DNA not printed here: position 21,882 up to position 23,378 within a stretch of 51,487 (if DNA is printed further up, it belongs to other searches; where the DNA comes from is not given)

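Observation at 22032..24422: Head-to-tail PGK-PGK fusion with a degenerate 3-phosphoglycerate site in the N-terminal copy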

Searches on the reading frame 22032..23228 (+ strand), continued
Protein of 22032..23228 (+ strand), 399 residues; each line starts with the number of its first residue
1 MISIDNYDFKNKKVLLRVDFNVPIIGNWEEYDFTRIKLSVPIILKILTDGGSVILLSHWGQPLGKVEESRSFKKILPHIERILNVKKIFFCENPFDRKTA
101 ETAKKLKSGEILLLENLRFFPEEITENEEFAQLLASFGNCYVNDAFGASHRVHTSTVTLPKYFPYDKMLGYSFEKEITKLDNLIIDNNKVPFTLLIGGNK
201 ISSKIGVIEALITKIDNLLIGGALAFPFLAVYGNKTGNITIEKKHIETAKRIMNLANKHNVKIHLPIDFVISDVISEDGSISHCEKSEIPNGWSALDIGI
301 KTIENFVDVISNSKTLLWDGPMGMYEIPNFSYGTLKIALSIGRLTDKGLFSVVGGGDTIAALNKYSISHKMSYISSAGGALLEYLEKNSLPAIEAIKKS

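Call 51: find_homologous_proteins(query=P0123, max_evalue=1e-100)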
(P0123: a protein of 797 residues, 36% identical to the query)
Query P0123 (797 aa): 5057 proteins with E <= 1e-100 among 8000 candidates; the best 120 are listed.
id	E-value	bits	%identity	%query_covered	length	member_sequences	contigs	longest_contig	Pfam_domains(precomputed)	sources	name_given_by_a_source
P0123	0.0e+0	1748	100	100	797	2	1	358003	PF00162.25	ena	-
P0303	0.0e+0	1567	89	100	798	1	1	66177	PF00162.25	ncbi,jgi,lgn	jgi:3-phosphoglycerate kinase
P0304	0.0e+0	1560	88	100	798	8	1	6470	PF00162.25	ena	-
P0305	0.0e+0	1548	86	100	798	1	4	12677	PF00162.25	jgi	jgi:phosphoglycerate kinase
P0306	0.0e+0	1534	87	100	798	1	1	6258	PF00162.25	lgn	-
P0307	0.0e+0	1527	87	100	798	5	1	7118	PF00162.25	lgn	-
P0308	0.0e+0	1484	84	100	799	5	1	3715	PF00162.25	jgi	jgi:phosphoglycerate kinase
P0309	3.7e-233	794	50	99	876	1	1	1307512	PF00162.25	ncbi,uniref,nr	ncbi:hypothetical protein RJ639_000893 [Escallonia herrerae]|uniref:Phosphoglycerate kinase n=1 Tax=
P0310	8.2e-227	773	47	99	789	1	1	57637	PF00162.25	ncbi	-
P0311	2.8e-226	772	48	99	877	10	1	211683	PF00162.25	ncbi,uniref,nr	ncbi:hypothetical protein G4B88_025149 [Cannabis sativa]|uniref:Phosphoglycerate kinase n=1 Tax=Cann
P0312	9.7e-219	747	46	99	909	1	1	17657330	PF00162.25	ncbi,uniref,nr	ncbi:unnamed protein product [Dovyalis caffra]|uniref:Phosphoglycerate kinase n=1 Tax=Dovyalis caffr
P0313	2.8e-215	735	48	100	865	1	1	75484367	PF00162.25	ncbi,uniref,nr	ncbi:Phosphoglycerate kinase, chloroplastic [Sesamum alatum]|uniref:Phosphoglycerate kinase n=1 Tax=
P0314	7.0e-213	727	82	50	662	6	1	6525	PF13847.13,PF13489.13,PF13649.13,PF00162.25,PF08241.19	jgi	jgi:phosphoglycerate kinase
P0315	3.1e-200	685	43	99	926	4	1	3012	PF04131.21,PF00162.25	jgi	-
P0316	1.2e-199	683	45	98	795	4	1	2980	PF00162.25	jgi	-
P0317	2.0e-197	676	44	99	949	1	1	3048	PF00162.25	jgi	-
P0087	7.1e-197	674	43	99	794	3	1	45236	PF00162.25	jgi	jgi:phosphoglycerate kinase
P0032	3.9e-195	669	43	99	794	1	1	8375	PF06962.19,PF00162.25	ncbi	-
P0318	1.2e-194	667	42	99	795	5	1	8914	PF06962.19,PF00162.25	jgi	jgi:phosphoglycerate kinase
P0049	1.4e-194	667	41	99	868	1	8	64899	PF00162.25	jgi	jgi:phosphoglycerate kinase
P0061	2.7e-194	666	42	99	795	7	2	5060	PF06962.19,PF00162.25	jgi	-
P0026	4.8e-194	665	43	99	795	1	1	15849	PF06962.19,PF00162.25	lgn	-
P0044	8.3e-194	664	43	99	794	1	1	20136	PF06962.19,PF00162.25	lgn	-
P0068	9.7e-194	664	42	99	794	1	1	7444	PF00162.25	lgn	-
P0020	1.7e-193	663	41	99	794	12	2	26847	PF00162.25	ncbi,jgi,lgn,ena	-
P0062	2.4e-193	663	42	99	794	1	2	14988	PF00162.25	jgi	jgi:phosphoglycerate kinase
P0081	2.5e-193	663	42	99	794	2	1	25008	PF00162.25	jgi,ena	-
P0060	3.1e-193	662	42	99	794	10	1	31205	PF00162.25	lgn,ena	-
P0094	5.7e-193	661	41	99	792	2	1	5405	PF00162.25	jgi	jgi:phosphoglycerate kinase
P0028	1.5e-192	660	42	99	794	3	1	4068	PF06962.19,PF00162.25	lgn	-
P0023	2.0e-192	660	42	99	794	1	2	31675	PF00162.25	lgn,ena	-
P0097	2.7e-192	659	42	99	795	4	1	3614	PF06962.19,PF00162.25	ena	-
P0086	2.8e-191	656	41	99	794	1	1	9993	PF00162.25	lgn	-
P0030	3.3e-191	656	42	99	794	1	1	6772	PF00162.25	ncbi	-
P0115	4.9e-191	655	42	99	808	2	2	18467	PF06962.19,PF00162.25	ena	-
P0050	9.0e-191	654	42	99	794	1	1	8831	PF00162.25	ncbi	ncbi:MAG: phosphoglycerate kinase [Bacteroidota bacterium]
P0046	5.2e-190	652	40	99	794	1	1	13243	PF00162.25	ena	-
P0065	5.3e-190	652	41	99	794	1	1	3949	PF06962.19,PF00162.25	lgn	-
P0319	6.4e-190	651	42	99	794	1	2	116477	PF00162.25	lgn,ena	-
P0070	8.4e-190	651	42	99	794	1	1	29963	PF06962.19,PF00162.25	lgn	-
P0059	4.5e-189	649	41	99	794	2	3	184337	PF00162.25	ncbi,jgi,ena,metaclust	metaclust:\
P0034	1.4e-188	647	41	99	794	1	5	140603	PF06962.19,PF00162.25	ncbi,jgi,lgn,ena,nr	ncbi:MAG TPA: phosphoglycerate kinase [Bacteroidales bacterium]|nr:phosphoglycerate kinase [Bacteroi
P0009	4.1e-188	645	41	99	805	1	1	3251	PF06962.19,PF00162.25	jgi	-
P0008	6.1e-188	645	41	99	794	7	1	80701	PF06962.19,PF00162.25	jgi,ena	-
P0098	6.5e-188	645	41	99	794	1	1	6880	PF00162.25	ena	-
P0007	6.9e-188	645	41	99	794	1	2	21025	PF06962.19,PF00162.25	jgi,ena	-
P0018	1.1e-187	644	41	99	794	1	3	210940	PF06962.19,PF00162.25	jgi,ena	-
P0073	1.2e-187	644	41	99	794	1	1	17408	PF00162.25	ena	-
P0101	1.3e-187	644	41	99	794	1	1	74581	PF00162.25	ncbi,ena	-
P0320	1.3e-187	644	42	98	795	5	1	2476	PF06962.19,PF00162.25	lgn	-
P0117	1.6e-187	643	39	99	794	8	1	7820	PF00162.25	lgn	-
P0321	2.3e-187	643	40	99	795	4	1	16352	PF00162.25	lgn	-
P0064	2.5e-187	643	40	99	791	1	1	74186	PF00162.25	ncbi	-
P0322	2.9e-187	643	41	99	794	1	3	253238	PF06962.19,PF00162.25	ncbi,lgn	-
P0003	7.9e-187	641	42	99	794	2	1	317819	PF00162.25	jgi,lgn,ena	-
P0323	5.9e-186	638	40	99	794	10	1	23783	PF06962.19,PF00162.25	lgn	-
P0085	8.0e-186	638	42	97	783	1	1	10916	PF06962.19,PF00162.25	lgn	-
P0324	1.2e-185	637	41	99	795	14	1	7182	PF00162.25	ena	-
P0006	1.3e-185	637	41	99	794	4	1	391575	PF06962.19,PF00162.25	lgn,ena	-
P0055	2.3e-185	636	42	99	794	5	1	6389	PF00162.25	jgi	jgi:phosphoglycerate kinase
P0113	3.4e-185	636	41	100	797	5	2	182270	PF00162.25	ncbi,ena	-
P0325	3.8e-185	636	40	99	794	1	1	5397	PF06962.19,PF00162.25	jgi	jgi:phosphoglycerate kinase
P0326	6.6e-185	635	41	97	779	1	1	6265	PF00162.25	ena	-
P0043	6.9e-185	635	43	98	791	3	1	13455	PF06962.19,PF00162.25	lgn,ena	-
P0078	1.7e-184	633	43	99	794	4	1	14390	PF06962.19,PF00162.25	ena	-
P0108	4.5e-184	632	42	99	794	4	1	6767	PF00162.25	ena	-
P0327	7.2e-184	631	43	99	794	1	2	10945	PF00162.25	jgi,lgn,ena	-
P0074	8.0e-184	631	43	99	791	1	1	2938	PF06962.19,PF00162.25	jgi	jgi:phosphoglycerate kinase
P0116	1.5e-183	630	41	99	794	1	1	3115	PF06962.19,PF00162.25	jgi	-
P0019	9.0e-183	628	39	99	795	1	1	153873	PF00162.25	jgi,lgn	jgi:phosphoglycerate kinase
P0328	1.8e-182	627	41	99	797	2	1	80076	PF06962.19,PF00162.25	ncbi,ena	-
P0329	2.1e-182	626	40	99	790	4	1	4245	PF00162.25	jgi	-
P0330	2.7e-182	626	40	99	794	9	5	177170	PF00162.25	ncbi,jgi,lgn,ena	-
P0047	3.6e-182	626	42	99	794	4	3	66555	PF00162.25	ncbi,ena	-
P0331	1.3e-181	624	39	99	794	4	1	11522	PF06962.19,PF00162.25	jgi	jgi:phosphoglycerate kinase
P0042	1.4e-181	624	39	99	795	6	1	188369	PF00162.25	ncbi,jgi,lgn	-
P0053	2.6e-181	623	41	98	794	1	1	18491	PF00162.25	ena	-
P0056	4.9e-181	622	39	99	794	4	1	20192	PF06962.19,PF00162.25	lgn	-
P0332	8.5e-181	621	39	99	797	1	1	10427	PF06962.19,PF00162.25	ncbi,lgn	-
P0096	1.5e-180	620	39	99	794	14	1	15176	PF06962.19,PF00162.25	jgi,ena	-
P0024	2.3e-180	620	39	99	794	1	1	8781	PF00162.25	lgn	-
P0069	2.3e-180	620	40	98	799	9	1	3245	PF00162.25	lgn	-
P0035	1.9e-179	617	40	99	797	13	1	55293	PF00162.25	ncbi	-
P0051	3.3e-179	616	39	99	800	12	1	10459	PF00162.25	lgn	-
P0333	4.7e-179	615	43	87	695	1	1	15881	PF00162.25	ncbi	-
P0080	6.5e-179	615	40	99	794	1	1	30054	PF00162.25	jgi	jgi:phosphoglycerate kinase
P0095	9.8e-179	614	39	99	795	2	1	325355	PF00162.25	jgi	-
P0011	1.5e-178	614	39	99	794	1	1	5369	PF00162.25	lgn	-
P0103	2.0e-178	613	38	99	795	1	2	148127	PF00162.25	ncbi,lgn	-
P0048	2.6e-178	613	39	99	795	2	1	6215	PF00162.25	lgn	-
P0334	5.7e-178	612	40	98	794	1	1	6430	PF06962.19,PF00162.25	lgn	-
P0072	6.9e-178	612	39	99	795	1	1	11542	PF00162.25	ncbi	-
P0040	9.0e-178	611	40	98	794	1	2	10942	PF00162.25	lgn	-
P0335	2.3e-176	606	39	99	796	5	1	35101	PF00162.25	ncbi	-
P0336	4.0e-176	606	69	51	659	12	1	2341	PF13489.13,PF13649.13,PF00162.25,PF08241.19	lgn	-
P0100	1.3e-175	604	39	99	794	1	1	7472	PF00162.25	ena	-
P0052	3.9e-175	602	38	99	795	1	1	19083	PF00162.25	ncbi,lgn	-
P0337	4.0e-175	602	39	99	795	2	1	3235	PF00162.25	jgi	jgi:phosphoglycerate kinase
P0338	1.5e-174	601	39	99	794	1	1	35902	PF00162.25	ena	-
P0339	1.5e-173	597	39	98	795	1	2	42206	PF00162.25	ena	-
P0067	5.1e-172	592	38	99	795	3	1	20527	PF00162.25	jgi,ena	-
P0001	3.5e-169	583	37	99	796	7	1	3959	PF00162.25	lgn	-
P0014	7.4e-168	578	37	99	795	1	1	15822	PF00162.25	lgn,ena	-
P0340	7.4e-168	578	40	96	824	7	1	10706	PF00162.25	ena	-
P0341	3.9e-167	576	42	98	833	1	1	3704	PF00162.25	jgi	-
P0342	3.9e-167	576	40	99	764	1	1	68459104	PF00162.25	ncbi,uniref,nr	ncbi:hypothetical protein LWI29_031211 [Acer saccharum]|uniref:Phosphoglycerate kinase n=1 Tax=Acer 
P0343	1.4e-166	574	40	64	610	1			PF00162.25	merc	-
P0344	6.6e-165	569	46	79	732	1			PF00162.25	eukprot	eukprot:CAMPEP_0113937318 /NCGR_PEP_ID=MMETSP1339-20121228/3964_1 /TAXON_ID=94617 /ORGANISM="Fibroca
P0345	3.2e-164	566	64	50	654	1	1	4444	PF00121.25,PF00162.25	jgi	-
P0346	3.7e-164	566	-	-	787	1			PF00162.25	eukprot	eukprot:CAMPEP_0174754416 /NCGR_PEP_ID=MMETSP1094-20130205/105710_1 /TAXON_ID=156173 /ORGANISM="Chry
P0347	1.6e-163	564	64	50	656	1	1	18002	PF00121.25,PF00162.25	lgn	-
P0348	4.4e-162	559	64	50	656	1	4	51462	PF00121.25,PF00162.25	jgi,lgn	jgi:triosephosphate isomerase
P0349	4.6e-161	556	64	50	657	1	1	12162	PF00121.25,PF00162.25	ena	-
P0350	2.2e-155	537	40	98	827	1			PF00162.25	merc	-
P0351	3.6e-155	536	45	54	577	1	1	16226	PF00162.25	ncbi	-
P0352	5.7e-155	536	-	-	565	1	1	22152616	PF00162.25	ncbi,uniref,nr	ncbi:unnamed protein product [Fraxinus pennsylvanica]|uniref:Phosphoglycerate kinase n=1 Tax=Fraxinu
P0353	7.5e-155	535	43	79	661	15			PF00162.25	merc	-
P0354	3.3e-152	527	44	76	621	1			PF00162.25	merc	-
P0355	4.3e-149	516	45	73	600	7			PF02581.24,PF00162.25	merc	-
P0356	4.6e-149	516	41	79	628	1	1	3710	PF00162.25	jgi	jgi:phosphoglycerate kinase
